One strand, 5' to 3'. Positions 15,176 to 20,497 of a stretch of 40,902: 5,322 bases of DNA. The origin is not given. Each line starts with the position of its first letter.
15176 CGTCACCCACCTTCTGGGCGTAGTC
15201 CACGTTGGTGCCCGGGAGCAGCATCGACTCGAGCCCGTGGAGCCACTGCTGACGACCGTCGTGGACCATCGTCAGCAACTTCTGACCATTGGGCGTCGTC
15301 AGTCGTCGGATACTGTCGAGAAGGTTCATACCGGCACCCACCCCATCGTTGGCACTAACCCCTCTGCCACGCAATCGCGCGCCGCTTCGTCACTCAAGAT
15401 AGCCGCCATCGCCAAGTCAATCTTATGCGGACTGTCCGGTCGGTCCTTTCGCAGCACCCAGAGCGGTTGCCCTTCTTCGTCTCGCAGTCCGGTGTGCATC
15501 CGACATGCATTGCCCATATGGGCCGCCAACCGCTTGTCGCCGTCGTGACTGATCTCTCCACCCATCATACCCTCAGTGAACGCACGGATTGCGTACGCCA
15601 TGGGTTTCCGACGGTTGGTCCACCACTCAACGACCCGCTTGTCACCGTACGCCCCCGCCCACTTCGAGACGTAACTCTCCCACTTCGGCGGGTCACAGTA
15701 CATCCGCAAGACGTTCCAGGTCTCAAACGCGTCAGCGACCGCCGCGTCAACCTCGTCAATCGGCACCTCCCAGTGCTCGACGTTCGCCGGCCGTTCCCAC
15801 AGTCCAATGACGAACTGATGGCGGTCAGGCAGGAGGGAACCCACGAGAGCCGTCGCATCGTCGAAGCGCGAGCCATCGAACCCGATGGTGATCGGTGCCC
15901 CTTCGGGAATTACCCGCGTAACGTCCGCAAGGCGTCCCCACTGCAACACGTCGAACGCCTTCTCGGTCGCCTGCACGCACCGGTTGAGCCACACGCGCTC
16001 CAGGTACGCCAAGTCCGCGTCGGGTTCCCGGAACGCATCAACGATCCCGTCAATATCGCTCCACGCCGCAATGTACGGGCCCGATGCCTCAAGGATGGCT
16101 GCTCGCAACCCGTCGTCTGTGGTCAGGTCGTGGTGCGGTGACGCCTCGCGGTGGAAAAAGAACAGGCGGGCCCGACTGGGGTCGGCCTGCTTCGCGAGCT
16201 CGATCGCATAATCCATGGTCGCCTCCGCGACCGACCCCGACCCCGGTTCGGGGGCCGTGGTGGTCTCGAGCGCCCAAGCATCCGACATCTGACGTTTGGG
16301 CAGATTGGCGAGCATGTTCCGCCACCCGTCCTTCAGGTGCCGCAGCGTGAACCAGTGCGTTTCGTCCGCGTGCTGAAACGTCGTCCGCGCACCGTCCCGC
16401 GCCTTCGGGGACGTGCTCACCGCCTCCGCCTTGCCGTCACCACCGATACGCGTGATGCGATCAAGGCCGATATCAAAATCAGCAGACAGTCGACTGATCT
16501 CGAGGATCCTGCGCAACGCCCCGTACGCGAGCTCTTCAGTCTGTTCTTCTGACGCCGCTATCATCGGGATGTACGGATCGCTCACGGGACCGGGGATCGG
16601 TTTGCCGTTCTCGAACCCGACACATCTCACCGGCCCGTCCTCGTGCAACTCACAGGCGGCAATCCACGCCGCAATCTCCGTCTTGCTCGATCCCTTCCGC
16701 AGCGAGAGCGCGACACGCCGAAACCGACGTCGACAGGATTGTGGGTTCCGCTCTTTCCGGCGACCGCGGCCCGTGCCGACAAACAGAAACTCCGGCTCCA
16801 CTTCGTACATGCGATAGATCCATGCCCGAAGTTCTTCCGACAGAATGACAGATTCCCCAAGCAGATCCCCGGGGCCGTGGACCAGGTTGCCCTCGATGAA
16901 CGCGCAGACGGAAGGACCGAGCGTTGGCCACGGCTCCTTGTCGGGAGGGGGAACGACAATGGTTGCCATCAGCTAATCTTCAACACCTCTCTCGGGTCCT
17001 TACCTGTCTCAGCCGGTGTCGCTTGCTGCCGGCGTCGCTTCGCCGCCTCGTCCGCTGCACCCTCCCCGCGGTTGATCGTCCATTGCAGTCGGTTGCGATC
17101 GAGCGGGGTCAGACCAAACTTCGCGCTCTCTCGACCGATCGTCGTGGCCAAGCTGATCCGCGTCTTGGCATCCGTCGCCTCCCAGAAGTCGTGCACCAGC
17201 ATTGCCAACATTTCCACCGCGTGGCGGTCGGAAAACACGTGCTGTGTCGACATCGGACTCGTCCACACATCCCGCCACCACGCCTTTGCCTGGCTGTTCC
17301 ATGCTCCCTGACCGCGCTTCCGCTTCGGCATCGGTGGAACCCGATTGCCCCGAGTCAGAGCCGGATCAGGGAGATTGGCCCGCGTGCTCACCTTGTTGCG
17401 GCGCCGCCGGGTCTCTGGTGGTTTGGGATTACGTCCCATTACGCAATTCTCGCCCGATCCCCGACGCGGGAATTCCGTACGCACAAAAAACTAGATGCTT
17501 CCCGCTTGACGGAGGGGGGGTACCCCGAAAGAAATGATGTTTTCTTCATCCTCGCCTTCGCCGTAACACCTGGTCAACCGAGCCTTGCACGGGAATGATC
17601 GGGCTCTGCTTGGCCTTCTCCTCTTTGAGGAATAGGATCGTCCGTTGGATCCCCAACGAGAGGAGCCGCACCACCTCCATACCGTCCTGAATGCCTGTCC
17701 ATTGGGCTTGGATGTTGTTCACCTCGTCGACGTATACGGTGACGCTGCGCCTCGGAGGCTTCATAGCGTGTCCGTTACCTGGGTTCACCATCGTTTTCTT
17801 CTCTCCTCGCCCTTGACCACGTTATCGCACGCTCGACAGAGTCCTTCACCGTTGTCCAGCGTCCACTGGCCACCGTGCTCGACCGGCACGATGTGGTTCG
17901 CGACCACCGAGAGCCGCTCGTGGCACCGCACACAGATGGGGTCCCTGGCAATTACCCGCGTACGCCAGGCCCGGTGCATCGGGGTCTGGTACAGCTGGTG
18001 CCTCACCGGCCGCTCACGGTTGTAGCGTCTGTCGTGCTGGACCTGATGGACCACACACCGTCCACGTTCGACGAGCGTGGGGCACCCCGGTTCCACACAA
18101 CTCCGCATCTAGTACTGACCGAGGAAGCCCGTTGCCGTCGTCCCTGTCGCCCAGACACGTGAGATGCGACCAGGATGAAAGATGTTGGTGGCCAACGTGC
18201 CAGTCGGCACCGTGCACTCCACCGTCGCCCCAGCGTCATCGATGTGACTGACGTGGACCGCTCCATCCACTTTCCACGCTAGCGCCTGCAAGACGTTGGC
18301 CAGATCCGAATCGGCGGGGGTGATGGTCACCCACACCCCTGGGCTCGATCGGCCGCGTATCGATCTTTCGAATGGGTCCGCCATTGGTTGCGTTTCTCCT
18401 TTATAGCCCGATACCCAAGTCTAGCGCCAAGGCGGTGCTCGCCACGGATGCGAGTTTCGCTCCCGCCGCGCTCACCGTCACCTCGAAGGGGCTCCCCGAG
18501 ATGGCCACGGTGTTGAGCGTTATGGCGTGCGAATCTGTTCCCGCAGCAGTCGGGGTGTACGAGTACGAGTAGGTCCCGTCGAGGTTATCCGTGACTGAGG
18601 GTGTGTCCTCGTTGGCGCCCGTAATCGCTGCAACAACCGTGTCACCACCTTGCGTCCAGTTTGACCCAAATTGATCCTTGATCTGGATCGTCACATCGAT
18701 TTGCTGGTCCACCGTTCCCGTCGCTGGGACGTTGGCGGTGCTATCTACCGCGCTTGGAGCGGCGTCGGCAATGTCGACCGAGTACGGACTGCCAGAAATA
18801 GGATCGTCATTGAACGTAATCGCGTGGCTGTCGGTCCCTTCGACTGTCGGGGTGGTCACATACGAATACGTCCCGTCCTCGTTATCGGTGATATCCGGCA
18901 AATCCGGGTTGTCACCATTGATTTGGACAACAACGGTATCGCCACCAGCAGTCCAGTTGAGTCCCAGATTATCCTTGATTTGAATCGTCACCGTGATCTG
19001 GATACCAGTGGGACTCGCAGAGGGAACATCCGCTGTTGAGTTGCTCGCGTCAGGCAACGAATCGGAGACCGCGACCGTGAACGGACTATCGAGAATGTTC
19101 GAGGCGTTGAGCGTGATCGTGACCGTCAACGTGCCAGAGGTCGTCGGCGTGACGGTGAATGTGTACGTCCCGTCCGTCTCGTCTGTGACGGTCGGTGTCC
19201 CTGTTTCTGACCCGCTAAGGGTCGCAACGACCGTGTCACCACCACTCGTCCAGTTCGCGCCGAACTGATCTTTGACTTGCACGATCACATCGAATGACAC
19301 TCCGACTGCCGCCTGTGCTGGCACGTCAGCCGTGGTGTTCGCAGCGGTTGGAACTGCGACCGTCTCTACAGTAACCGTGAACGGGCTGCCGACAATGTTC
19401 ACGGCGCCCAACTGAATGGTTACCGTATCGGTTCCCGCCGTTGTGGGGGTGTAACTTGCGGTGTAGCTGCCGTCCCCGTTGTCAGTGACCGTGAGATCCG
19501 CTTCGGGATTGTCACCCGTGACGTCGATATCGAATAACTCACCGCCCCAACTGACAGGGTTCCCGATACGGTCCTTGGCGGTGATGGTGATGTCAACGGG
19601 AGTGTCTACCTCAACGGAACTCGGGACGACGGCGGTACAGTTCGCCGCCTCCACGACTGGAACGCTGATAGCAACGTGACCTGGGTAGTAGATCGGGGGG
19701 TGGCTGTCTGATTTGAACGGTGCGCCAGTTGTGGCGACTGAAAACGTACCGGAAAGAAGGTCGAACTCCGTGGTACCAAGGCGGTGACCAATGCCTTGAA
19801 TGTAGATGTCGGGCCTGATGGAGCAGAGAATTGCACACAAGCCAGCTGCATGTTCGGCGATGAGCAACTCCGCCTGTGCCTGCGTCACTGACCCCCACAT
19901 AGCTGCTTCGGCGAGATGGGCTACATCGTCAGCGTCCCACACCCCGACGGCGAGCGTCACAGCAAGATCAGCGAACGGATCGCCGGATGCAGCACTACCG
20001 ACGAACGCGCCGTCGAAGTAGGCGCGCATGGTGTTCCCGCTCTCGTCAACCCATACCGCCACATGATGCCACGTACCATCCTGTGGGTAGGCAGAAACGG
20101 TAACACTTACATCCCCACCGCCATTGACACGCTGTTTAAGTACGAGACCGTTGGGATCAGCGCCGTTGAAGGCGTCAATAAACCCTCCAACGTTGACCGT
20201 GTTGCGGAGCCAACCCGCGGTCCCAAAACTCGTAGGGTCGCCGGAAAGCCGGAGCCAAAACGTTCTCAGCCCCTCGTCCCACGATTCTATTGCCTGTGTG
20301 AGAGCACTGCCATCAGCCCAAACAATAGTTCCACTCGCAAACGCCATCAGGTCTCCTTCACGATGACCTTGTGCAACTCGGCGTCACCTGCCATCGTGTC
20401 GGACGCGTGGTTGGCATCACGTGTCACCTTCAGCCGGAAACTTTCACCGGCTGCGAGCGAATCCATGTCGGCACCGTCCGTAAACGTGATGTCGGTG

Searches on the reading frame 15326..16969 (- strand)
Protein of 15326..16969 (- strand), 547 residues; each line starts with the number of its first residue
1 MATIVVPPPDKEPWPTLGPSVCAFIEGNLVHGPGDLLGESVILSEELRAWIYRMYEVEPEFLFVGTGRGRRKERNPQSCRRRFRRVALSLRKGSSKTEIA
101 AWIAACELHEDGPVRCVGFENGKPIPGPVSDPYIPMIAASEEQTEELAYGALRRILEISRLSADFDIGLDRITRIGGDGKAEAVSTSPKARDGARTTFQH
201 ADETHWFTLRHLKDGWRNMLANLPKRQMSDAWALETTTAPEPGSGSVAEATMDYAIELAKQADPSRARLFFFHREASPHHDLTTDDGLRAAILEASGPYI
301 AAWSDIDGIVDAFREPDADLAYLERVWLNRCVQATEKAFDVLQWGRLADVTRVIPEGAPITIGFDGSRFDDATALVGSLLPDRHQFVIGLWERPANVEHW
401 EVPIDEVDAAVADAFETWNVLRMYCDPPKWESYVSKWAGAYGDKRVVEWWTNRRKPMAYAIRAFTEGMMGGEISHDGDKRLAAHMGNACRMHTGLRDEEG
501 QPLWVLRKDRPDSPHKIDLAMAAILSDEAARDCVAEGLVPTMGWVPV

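Call 11: search_dna_similar(query=window:15326-16969:-, collection=phages, mode=protein, max_rows=15)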
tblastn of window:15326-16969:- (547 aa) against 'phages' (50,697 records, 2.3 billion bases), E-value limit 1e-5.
Records with a match: 2024; places in all: 2027; records where one place covers at least 80% of the query: 967.
Best place of each record, by identity: <60% 2024.
By first word of the organism name: Mycobacterium 1335; Gordonia 227; Streptomyces 207; Arthrobacter 91; Rhodococcus 56; Brevibacterium 32; Corynebacterium 22; Microbacterium 19; Curtobacterium 10; Fromanvirus 4; and 12 more.
By host as written in the record: Mycobacterium smegmatis mc2 155 931; Mycobacterium smegmatis mc#155 172; Gordonia terrae 3612 145; Mycobacterium smegmatis mc2155 65; Arthrobacter globiformis B-2979 52; Rhodococcus erythropolis RIA 643 39; - 37; Streptomyces griseus ATCC 10137 35; and 142 more.
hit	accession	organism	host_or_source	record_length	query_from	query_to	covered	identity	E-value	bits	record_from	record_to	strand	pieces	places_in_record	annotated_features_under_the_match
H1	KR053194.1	Gordonia phage GAL1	Gordonia alkanivorans strain CON72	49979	1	540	99%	46.9%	2e-128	419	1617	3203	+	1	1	putative large terminase subunit | hypothetical protein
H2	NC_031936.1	Gordonia phage GAL1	Gordonia alkanivorans strain CON72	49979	1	540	99%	46.9%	2e-128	419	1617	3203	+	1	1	terminase large subunit | hypothetical protein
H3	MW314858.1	Mycobacterium phage phiGD20-1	Mycobacterium abscessus GD35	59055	1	540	99%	43.2%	1e-118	391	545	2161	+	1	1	2: terminase large subunit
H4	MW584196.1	Mycobacterium phage prophiGD27-1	Mycobacterium abscessus GD27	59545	1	540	99%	43.2%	1e-118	391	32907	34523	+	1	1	86: terminase large subunit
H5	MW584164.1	Mycobacterium phage prophiGD57-2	Mycobacterium abscessus GD57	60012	1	540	99%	43.2%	1e-118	391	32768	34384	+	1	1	86: terminase large subunit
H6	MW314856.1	Mycobacterium phage phiGD22-1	Mycobacterium abscessus GD40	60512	1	540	99%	43.2%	1e-118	391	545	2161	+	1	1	2: terminase large subunit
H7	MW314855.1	Mycobacterium phage phiGD23-1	Mycobacterium abscessus GD40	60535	1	540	99%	43.2%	1e-118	391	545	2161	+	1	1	2: terminase large subunit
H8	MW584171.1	Mycobacterium phage prophiGD22-1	Mycobacterium abscessus GD22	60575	1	540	99%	43.2%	1e-118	391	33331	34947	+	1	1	87: terminase large subunit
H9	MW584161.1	Mycobacterium phage prophiGD17-2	Mycobacterium abscessus GD17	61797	1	540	99%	43.2%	1e-118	391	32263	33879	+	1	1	82: terminase large subunit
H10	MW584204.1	Mycobacterium phage prophiGD21-2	Mycobacterium abscessus GD21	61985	1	540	99%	43.2%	1e-118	391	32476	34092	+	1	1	86: terminase large subunit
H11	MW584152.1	Mycobacterium phage prophiGD11-1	Mycobacterium abscessus GD11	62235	1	540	99%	43.2%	1e-118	391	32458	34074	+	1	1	84: terminase large subunit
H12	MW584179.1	Mycobacterium phage prophiGD43A-1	Mycobacterium abscessus GD43A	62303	1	540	99%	43.2%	1e-118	391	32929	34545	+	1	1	82: terminase large subunit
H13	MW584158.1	Mycobacterium phage prophiGD20-1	Mycobacterium abscessus GD20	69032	1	540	99%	43.2%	1e-118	391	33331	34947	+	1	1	86: terminase large subunit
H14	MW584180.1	Mycobacterium phage prophiGD15-1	Mycobacterium abscessus GD15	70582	1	540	99%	43.2%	1e-118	391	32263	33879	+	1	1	82: terminase large subunit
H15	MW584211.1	Mycobacterium phage prophiGD102-1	Mycobacterium abscessus GD102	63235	1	540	99%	43.2%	6e-118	389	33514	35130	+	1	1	84: terminase large subunit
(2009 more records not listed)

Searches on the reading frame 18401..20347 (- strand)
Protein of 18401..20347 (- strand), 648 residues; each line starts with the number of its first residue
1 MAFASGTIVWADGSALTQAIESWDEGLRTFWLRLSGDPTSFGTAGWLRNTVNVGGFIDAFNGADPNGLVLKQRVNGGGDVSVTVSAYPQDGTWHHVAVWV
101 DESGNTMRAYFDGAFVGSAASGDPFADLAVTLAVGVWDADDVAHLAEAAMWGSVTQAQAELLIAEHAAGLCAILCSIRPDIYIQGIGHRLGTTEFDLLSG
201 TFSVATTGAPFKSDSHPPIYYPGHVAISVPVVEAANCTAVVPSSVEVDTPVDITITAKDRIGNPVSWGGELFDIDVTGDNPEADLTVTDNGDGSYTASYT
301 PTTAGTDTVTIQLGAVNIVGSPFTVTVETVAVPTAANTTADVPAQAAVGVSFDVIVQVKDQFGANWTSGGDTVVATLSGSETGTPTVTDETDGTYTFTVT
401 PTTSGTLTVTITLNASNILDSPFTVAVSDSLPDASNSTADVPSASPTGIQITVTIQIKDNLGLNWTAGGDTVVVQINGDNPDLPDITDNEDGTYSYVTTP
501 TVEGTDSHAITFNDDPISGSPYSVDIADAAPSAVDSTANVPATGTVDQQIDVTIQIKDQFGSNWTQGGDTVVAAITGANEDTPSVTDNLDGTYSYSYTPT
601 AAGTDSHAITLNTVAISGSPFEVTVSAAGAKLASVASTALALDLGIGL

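Call 56: search_protein_families(library=pfam, proteins=[window:18401-20347:-], max_evalue=0.001)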
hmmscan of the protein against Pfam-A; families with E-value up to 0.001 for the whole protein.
window:18401-20347:- (648 aa): 4 families
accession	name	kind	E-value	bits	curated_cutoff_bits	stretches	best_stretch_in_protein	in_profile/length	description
PF00630.25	Filamin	-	8.4e-46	155.2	26.9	4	234-324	4-93/93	Filamin/ABP280 repeat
PF09134.16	Invasin_D3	-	8e-27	94.1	33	4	343-418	11-87/98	Invasin, domain 3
PF23616.1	Ig_GEX2_N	-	2.4e-10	40.9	27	0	249-327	18-105/105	GEX2 N-terminal Ig-like domain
PF22953.2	SpnB_Rossmann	-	0.00017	22.3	27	1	119-160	84-127/170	Polyketide synthase extender module SpnB, Rossmann fold domain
